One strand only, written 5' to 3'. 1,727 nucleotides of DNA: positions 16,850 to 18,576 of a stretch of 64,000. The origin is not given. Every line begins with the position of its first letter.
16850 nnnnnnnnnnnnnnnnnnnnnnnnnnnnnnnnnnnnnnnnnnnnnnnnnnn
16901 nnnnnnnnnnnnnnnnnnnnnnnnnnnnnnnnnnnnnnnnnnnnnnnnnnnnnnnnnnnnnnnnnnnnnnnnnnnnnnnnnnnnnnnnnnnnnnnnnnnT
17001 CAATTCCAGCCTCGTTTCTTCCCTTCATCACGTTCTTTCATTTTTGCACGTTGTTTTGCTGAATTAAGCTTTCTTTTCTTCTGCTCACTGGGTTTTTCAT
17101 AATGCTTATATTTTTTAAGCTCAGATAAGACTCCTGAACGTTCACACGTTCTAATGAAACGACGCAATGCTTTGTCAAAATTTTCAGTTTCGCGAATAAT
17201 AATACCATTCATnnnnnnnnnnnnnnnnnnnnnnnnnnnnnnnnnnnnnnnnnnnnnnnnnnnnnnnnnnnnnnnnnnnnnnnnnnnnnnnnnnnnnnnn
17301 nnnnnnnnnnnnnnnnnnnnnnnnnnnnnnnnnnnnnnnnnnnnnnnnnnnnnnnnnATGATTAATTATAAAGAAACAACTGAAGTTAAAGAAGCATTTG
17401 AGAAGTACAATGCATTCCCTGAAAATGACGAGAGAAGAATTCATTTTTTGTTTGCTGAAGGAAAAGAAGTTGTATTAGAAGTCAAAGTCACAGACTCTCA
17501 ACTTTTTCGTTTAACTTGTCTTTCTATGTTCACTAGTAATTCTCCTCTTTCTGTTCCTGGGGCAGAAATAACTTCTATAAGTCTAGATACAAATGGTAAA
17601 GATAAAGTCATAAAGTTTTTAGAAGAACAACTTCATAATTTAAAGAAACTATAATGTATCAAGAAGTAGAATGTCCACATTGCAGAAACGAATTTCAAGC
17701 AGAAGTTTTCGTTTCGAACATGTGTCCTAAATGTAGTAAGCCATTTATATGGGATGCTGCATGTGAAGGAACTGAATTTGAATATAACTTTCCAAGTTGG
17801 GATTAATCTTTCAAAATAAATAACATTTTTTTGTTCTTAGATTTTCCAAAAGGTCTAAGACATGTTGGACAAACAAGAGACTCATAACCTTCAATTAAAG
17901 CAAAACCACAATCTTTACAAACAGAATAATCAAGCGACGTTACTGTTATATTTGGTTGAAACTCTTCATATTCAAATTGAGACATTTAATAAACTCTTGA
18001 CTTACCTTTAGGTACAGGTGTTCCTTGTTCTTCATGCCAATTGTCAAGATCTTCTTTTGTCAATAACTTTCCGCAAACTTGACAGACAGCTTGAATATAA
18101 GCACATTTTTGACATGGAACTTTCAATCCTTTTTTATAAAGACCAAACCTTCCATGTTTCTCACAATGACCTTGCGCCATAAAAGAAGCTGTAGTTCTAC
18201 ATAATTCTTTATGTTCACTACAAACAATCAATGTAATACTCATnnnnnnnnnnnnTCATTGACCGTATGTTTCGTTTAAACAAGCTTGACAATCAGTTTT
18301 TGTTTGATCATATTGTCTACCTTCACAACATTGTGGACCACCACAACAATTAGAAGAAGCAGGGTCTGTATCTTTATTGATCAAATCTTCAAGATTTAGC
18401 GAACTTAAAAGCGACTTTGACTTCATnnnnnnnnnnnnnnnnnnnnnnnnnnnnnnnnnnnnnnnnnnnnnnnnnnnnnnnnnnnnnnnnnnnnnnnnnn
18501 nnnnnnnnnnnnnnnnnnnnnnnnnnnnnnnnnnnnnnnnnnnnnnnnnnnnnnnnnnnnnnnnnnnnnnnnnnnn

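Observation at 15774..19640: Cofactor-biosynthesis AMG cluster: fused CoaD-CoaE, bS21 and PncB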

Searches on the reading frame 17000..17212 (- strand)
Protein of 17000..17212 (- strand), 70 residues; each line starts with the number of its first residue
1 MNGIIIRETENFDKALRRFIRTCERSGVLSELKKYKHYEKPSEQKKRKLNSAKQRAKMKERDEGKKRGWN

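Call 3: search_protein_families(library=pfam, proteins=[window:17000-17212:-], max_evalue=0.1)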
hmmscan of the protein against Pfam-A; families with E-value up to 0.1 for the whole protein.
window:17000-17212:- (70 aa): 2 families
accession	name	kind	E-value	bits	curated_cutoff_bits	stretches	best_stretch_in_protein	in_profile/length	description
PF01165.25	Ribosomal_S21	-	8e-17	61.1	27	1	4-56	2-54/55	Ribosomal protein S21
PF25064.1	ARM_TT21_5th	-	0.098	13.4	27.8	0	4-45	27-67/117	TT21 fifth ARM repeats domain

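Call 4: search_protein_families(library=ncbifam, proteins=[window:17000-17212:-], max_evalue=0.01)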
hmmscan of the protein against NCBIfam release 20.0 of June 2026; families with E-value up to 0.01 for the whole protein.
window:17000-17212:- (70 aa): 1 family
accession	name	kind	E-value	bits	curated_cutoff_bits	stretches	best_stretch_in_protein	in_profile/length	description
TIGR00030.1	S21p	equivalog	2.4e-14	52.9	28.95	1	4-56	3-55/58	30S ribosomal protein S21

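Call 9: search_protein_families(library=phrogs, proteins=[window:17000-17212:-], max_evalue=0.001)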
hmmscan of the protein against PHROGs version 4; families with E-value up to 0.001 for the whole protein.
window:17000-17212:- (70 aa): 1 family
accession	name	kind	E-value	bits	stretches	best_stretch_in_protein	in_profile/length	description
phrog_21469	-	moron, auxiliary metabolic gene and host takeover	4.3e-18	66.2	1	1-66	1-67/71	ribosomal protein S21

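Call 39: search_dna_similar(query=window:17000-17212:-, collection=phages, mode=protein, max_rows=30)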
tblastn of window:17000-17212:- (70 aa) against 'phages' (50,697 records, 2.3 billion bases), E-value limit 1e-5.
Records with a match: 19; places in all: 19; records where one place covers at least 80% of the query: 7.
Best place of each record, by identity: <60% 19.
By first word of the organism name: Bacteriophage 5; Klebsiella 4; Listeria 4; Acinetobacter 2; Staphylococcus 2; Salmonella 1; Enterococcus 1.
By host as written in the record: - 7; Listeria monocytogenes 4; Klebsiella pneumoniae ST147-VIM1 2; Klebsiella pneumoniae ST13-OXA48 2; Staphylococcus aureus 2; Homo sapiens 1; Enterococcus faecalis 1.
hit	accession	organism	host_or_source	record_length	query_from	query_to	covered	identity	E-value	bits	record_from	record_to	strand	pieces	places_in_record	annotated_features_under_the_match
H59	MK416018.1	Klebsiella phage ST147-VIM1phi7.1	Klebsiella pneumoniae ST147-VIM1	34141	1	66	94%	44.8%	5e-10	58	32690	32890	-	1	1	30S ribosomal protein S21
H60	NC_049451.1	Klebsiella phage ST147-VIM1phi7.1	Klebsiella pneumoniae ST147-VIM1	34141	1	66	94%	44.8%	5e-10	58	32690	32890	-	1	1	ribosomal protein S21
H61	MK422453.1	Klebsiella phage ST13-OXA48phi12.1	Klebsiella pneumoniae ST13-OXA48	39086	1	66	94%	44.8%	5e-10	58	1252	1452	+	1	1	30S ribosomal protein S21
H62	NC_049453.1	Klebsiella phage ST13-OXA48phi12.1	Klebsiella pneumoniae ST13-OXA48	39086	1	66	94%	44.8%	5e-10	58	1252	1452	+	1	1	ribosomal protein S21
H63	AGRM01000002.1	Salmonella enterica subsp. houtenae str. ATCC BAA-1581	Homo sapiens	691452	1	55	79%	50.9%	3e-10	59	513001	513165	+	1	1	ribosomal protein S21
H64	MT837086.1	Bacteriophage sp.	human fecal samples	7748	1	55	79%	47.3%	8e-11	61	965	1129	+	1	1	record has no annotation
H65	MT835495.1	Bacteriophage sp.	human fecal samples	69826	1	55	79%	45.5%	2e-10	59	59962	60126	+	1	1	record has no annotation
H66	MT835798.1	Bacteriophage sp.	human fecal samples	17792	1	55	79%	45.5%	2e-10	59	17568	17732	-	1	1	record has no annotation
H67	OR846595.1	Enterococcus phage Efs 1-1-1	Enterococcus faecalis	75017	1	58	83%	41.4%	2e-7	51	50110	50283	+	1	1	record has no annotation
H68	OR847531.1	Listeria phage LM 4-11-1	Listeria monocytogenes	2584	1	58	83%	41.4%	3e-7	50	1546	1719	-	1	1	record has no annotation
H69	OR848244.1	Listeria phage LM 4-14-1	Listeria monocytogenes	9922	1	58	83%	41.4%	3e-7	50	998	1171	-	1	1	record has no annotation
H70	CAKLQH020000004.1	Acinetobacter phage MD-2021a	not known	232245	1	55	79%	43.6%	2e-8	54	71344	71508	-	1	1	rpsU: 30S ribosomal protein S21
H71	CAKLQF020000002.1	Acinetobacter phage MD-2021a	not known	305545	1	55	79%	43.6%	2e-8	54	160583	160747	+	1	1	rpsU: 30S ribosomal protein S21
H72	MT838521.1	Bacteriophage sp.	human fecal samples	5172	1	55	79%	43.6%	3e-8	53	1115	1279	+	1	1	record has no annotation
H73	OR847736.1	Listeria phage LM 4-11-1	Listeria monocytogenes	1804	1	55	79%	43.6%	3e-7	50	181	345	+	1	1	record has no annotation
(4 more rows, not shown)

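Call 40: find_homologous_proteins(query=window:17000-17212:-, max_evalue=0.001)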
Query window:17000-17212:- (70 aa): 22 proteins with E <= 0.001 among 22 candidates.
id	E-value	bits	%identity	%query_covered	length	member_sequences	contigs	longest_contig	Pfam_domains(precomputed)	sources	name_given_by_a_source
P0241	6.2e-38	145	100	100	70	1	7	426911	PF01165.26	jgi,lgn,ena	jgi:small subunit ribosomal protein S21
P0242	3.9e-33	130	90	100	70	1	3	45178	PF01165.26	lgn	-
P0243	8.9e-33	129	90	100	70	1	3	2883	PF01165.26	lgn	-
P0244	6.3e-31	123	89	100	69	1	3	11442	PF01165.26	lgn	-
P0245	1.2e-30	122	89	100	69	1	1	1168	PF01165.26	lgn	-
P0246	7.9e-22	94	80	79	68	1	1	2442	PF01165.26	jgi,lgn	jgi:small subunit ribosomal protein S21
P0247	8.0e-22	94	67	99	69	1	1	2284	PF01165.26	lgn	-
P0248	5.0e-21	92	76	79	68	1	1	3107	PF01165.26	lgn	-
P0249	7.4e-21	91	78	79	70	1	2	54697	PF01165.26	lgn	-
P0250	8.2e-21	91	69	96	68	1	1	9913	PF01165.26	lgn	-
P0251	4.3e-20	89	80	77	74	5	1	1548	PF01165.26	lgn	-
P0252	4.5e-20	89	69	99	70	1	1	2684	PF01165.26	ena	-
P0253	5.5e-20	88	62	99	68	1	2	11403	PF01165.26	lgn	-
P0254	6.9e-20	88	75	79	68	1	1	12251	PF01165.26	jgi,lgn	jgi:small subunit ribosomal protein S21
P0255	9.8e-20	87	73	74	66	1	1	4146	PF01165.26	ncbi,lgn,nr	ncbi:MAG: 30S ribosomal protein S21 [Chitinivibrionales bacterium]|nr:30S ribosomal protein S21 [Chi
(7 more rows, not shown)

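Call 43: find_encoding_contigs(protein=P0242, flank=10000, max_places=1)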
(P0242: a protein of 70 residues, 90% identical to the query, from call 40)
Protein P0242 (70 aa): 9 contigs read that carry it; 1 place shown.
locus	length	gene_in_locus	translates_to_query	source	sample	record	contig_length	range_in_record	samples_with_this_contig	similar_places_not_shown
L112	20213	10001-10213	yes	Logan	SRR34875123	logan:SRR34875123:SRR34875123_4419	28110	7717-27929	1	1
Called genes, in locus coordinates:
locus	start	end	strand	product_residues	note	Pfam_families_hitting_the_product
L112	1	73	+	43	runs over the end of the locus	-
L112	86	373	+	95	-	-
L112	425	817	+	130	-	-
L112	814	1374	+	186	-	-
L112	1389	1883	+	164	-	PF04545:Sigma70_r4 (faint), PF08279:HTH_11 (faint), PF13384:HTH_23 (faint), PF02796:HTH_7 (faint), PF13518:HTH_28 (faint)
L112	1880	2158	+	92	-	-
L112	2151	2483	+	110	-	-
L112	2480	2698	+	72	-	-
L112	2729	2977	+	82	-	-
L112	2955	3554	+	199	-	PF06941:NT5C (weak)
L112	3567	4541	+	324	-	PF01336:tRNA_anti-codon (weak), PF01966:HD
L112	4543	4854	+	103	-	-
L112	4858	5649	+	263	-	-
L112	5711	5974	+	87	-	-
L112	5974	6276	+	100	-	-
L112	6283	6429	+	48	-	-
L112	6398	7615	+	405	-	PF17767:NAPRTase_N, PF04095:NAPRTase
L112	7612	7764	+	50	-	-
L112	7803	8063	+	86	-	-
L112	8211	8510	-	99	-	-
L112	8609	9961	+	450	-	PF00150:Cellulase, PF01301:Glyco_hydro_35 (weak)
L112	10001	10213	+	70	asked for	PF01165:Ribosomal_S21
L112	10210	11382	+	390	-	PF01467:CTP_transf_like, PF01121:CoaE, PF13238:AAA_18 (weak)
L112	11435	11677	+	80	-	-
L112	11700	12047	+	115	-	-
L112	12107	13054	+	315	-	-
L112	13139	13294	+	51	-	-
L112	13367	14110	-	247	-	PF01764:Lipase_3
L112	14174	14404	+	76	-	-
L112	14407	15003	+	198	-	-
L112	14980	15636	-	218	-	PF24308:DUF7487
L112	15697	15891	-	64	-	-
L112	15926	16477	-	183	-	-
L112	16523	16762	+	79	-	-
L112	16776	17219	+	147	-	-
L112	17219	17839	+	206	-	PF01928:CYTH (faint)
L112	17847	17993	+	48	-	-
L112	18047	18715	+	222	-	-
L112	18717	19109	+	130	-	-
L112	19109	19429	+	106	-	-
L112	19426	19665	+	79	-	-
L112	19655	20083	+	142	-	-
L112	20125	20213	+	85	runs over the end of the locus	-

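Call 68: search_solved_structures(query=window:17000-17212:-, show_alignments=3, max_evalue=0.001)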
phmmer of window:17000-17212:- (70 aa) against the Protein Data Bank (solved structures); distinct sequences matched with E-value up to 0.001: 27.
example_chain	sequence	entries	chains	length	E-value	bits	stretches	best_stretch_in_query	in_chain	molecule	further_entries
9hig_U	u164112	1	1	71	8e-15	57.7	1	4-65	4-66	Small ribosomal subunit protein bS21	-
9h90_u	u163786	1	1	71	8.2e-14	54.5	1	4-64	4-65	30S ribosomal protein S21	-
10fz_U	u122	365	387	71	2.7e-13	52.9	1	4-65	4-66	Small ribosomal subunit protein bS21 | 30S ribosomal protein S21 | 30S ribosomal protein S2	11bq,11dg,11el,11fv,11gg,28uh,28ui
7unr_u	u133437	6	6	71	4.6e-13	52.1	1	3-65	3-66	30S ribosomal protein S21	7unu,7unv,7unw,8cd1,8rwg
7qg8_v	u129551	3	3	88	6e-13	51.8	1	4-61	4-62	30S ribosomal protein S21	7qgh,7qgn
3j9z_SU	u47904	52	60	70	6.3e-13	51.7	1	4-65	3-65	30S ribosomal protein S21 | Small ribosomal subunit protein bS21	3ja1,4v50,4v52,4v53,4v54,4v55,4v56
23wi_u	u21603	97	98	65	8.6e-13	51.3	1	5-65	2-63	Small ribosomal subunit protein bS21 | 30S ribosomal protein S21 | Ribosomal protein S21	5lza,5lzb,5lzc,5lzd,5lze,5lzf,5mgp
28nt_u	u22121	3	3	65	1.2e-12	50.9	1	3-57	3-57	Small ribosomal subunit protein bS21B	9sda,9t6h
4ybb_AU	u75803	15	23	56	2.5e-12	49.8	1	4-55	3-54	30S ribosomal protein S21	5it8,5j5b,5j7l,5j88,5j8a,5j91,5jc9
6i7v_AU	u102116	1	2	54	3.4e-12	49.4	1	5-55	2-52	30S ribosomal protein S21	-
4v6y_AU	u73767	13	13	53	5.7e-12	48.7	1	4-52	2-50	30S ribosomal protein S21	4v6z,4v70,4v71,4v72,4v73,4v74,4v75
8jsg_2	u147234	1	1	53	6.5e-12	48.5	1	4-52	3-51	Small ribosomal subunit protein bS21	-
8rd8_NV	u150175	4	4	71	8.3e-12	48.2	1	3-62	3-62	Small ribosomal subunit protein bS21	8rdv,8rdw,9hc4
2ykr_U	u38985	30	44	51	8.6e-12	48.1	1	5-52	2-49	30S RIBOSOMAL PROTEIN S21 | 30S ribosomal protein S21 (Fragment)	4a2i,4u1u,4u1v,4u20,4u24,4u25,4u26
5myj_AU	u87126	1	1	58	9.9e-12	47.9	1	2-57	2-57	30S ribosomal protein S21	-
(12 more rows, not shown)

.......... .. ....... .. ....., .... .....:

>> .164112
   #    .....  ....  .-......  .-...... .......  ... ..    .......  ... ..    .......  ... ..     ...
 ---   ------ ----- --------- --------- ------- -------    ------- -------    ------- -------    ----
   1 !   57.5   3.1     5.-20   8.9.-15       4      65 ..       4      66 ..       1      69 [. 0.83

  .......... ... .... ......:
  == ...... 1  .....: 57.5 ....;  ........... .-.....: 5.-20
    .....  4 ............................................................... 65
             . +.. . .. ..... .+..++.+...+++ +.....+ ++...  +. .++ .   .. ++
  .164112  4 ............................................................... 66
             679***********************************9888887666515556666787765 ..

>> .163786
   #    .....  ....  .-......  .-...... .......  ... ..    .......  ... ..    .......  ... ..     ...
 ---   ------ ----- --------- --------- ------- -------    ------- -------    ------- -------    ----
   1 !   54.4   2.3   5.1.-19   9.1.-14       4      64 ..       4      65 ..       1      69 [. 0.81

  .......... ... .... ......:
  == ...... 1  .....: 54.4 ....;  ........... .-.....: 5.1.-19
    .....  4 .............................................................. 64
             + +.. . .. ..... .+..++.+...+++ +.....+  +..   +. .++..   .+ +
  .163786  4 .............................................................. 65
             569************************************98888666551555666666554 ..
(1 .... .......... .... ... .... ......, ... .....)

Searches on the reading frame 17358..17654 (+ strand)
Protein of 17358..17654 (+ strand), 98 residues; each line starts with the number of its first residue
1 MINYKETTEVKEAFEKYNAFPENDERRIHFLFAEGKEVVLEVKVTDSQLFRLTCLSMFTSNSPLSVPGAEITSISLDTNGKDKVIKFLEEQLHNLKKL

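Call 3: search_protein_families(library=pfam, proteins=[window:17358-17654:+], max_evalue=0.1)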
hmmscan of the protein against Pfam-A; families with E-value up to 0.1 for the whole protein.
window:17358-17654:+ (98 aa): 1 family
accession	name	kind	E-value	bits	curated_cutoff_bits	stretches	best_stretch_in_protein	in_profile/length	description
PF14913.11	DPCD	-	0.056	13.3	27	1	17-50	10-43/189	DPCD protein family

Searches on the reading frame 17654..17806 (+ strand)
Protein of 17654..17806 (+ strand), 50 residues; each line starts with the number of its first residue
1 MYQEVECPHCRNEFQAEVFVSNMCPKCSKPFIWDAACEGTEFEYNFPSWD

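Call 3: search_protein_families(library=pfam, proteins=[window:17654-17806:+], max_evalue=0.1)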
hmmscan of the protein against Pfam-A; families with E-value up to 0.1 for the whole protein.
window:17654-17806:+ (50 aa): 18 families
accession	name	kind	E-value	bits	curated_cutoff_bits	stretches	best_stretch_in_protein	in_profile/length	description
PF24460.1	DUF7575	-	0.00011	22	28.5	1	4-17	3-16/28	Domain of unknown function (DUF7575)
PF11023.14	DUF2614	-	0.00032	21.3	21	1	4-46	67-108/111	Zinc-ribbon containing domain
PF06827.20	zf-FPG_IleRS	-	0.0017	18.6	21.3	1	7-29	4-29/30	Zinc finger found in FPG and IleRS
PF18912.6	DZR_2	-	0.0023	18.1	27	1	7-38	24-53/56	Double zinc ribbon domain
PF07191.17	Zn_ribbon_6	-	0.0035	17.7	25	1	5-38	17-46/67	Double zinc ribbon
PF03884.20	YacG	-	0.005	16.9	25.5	0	24-36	3-15/52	DNA gyrase inhibitor YacG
PF01155.25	HypA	-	0.008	16.6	28.9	1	4-32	70-97/112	Hydrogenase/urease nickel incorporation, metallochaperone, hypA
PF14446.12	Prok-RING_1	-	0.013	15.9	29.1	1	2-31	2-30/54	Prokaryotic RING finger family 1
PF22191.2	IBR_1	-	0.019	15.3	27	0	23-38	5-20/47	IBR domain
PF13248.11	Zn_ribbon_3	-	0.019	14.9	27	0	3-10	1-8/26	zinc-ribbon domain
PF10367.15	zf-Vps39_C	-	0.021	14.9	24.7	0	5-20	10-25/41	Vacuolar sorting protein 39 C-terminal zinc finger domain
PF13717.11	Zn_ribbon_4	-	0.029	14.7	30.3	0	5-14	3-12/36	zinc-ribbon domain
PF14369.11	Zn_ribbon_19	-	0.031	14.8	30.8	0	6-14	23-31/35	zinc-ribbon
PF14255.11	Cys_rich_CPXG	-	0.032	14.6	25.2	0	5-22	1-18/52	Cysteine-rich CPXCG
PF14311.12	DUF4379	-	0.039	14.6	24.5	1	7-29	30-55/56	Probable Treble clef zinc finger domain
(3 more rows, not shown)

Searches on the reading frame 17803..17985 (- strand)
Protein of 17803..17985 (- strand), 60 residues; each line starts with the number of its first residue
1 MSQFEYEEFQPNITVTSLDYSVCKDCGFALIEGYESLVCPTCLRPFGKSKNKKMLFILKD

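Call 3: search_protein_families(library=pfam, proteins=[window:17803-17985:-], max_evalue=0.1)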
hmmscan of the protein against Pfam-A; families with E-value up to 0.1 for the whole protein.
window:17803-17985:- (60 aa): 4 families
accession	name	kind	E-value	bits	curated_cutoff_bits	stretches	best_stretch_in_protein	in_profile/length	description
PF14570.12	zf-RING_4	-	0.013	15.7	27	1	19-46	21-47/48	RING/Ubox like zinc-binding domain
PF06677.18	Auto_anti-p27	-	0.037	14.6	24.1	1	22-42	17-39/40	Sjogren's syndrome/scleroderma autoantigen 1 (Autoantigen p27)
PF04423.19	Rad50_zn_hook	-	0.043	14.1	24.3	1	38-52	21-35/52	Rad50 zinc hook motif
PF23208.1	zf_C2H2_ZNF598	-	0.095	13.2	27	0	37-42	6-11/34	ZNF598 C2H2 zinc finger domain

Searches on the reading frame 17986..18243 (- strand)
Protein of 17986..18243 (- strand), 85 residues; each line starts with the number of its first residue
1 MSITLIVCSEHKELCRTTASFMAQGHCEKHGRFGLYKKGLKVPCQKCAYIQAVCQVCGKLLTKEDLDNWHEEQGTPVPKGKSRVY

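Call 3: search_protein_families(library=pfam, proteins=[window:17986-18243:-], max_evalue=0.1)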
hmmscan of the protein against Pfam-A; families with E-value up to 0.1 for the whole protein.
window:17986-18243:- (85 aa): 2 families
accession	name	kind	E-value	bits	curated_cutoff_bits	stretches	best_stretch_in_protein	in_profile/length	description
PF10235.14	Cript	-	0.0071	17.4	25.5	1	44-62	63-81/90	Microtubule-associated protein CRIPT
PF05528.17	Acc5b_avian_CoV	-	0.025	14.8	27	1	33-73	29-69/82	Accessory protein 5b, avian coronavirus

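Call 9: search_protein_families(library=phrogs, proteins=[window:17986-18243:-], max_evalue=0.001)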
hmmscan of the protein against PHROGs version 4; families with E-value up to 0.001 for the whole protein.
window:17986-18243:- (85 aa): 0 families

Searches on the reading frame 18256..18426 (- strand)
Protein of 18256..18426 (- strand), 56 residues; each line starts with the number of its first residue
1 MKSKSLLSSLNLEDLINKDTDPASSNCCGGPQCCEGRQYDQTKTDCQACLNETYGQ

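Call 3: search_protein_families(library=pfam, proteins=[window:18256-18426:-], max_evalue=0.1)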
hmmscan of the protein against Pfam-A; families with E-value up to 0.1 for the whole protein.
window:18256-18426:- (56 aa): 0 families
